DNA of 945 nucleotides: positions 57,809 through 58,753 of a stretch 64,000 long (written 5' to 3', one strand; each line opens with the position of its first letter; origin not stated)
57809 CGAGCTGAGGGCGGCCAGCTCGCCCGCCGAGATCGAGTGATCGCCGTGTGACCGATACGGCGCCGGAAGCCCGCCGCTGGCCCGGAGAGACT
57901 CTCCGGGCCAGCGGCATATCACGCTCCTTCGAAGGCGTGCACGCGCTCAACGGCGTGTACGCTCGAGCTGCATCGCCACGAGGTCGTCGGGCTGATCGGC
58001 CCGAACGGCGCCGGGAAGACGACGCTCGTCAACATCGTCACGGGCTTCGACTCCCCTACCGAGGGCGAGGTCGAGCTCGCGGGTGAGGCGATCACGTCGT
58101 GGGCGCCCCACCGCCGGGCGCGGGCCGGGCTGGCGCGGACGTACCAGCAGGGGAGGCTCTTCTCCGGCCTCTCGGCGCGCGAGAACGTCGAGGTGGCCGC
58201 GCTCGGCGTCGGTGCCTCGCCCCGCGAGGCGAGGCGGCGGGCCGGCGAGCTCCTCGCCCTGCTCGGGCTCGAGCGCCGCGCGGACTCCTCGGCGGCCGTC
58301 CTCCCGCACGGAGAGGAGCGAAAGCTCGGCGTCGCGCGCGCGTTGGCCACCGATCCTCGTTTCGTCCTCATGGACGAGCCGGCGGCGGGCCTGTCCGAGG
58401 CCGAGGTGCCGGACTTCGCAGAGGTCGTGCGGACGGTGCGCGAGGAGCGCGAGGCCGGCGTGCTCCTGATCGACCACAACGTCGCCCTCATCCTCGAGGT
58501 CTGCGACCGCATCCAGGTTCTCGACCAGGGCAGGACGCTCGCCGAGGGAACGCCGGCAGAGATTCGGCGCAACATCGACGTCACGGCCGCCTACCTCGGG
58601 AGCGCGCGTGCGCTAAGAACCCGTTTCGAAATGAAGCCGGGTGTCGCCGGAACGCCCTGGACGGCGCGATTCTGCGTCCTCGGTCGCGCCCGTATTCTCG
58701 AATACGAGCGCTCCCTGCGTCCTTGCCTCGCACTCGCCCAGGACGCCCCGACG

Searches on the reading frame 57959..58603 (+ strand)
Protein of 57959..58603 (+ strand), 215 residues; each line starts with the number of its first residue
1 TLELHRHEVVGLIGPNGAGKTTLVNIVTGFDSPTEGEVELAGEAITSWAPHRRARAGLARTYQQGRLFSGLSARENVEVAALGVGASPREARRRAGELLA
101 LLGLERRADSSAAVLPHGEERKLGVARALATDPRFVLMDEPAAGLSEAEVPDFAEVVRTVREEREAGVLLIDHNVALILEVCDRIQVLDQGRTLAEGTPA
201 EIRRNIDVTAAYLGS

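Call 36: find_related_loci(query=window:57959-58603:+, collection=metagenome_contigs, flank=3000)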
Query seq(215 aa) (215 aa) in metagenome_contigs; peptide patterns used: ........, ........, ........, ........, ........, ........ (x = any residue, [..] = any of these).
600 stretches matched a pattern (row limit reached: there are more); 357 encode a relative of the query (tblastn E <= 1e-3); the best 80 are kept; 80 distinct loci.
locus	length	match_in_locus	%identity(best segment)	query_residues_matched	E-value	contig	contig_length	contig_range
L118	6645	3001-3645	94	1-215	1e-123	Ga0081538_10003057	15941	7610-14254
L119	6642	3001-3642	92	1-214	3e-121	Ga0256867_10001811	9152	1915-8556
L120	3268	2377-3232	87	1-214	5e-123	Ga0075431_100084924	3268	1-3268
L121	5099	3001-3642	87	1-214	2e-117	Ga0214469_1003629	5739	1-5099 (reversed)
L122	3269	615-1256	88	1-214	3e-117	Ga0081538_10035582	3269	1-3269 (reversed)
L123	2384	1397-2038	89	1-214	1e-118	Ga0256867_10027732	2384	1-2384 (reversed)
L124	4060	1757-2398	88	1-214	4e-113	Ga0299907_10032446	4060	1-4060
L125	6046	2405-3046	88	1-214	1e-111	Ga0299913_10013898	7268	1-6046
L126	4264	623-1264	79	1-214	2e-108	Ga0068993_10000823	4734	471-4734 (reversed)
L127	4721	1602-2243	79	1-214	2e-108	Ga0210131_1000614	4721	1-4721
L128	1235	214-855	78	1-214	8e-117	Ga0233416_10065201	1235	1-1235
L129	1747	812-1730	79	1-214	3e-114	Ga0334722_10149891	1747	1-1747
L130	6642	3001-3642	77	1-214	1e-105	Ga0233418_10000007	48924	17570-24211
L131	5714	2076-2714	78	2-214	2e-104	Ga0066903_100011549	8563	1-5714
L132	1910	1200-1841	79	1-214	2e-110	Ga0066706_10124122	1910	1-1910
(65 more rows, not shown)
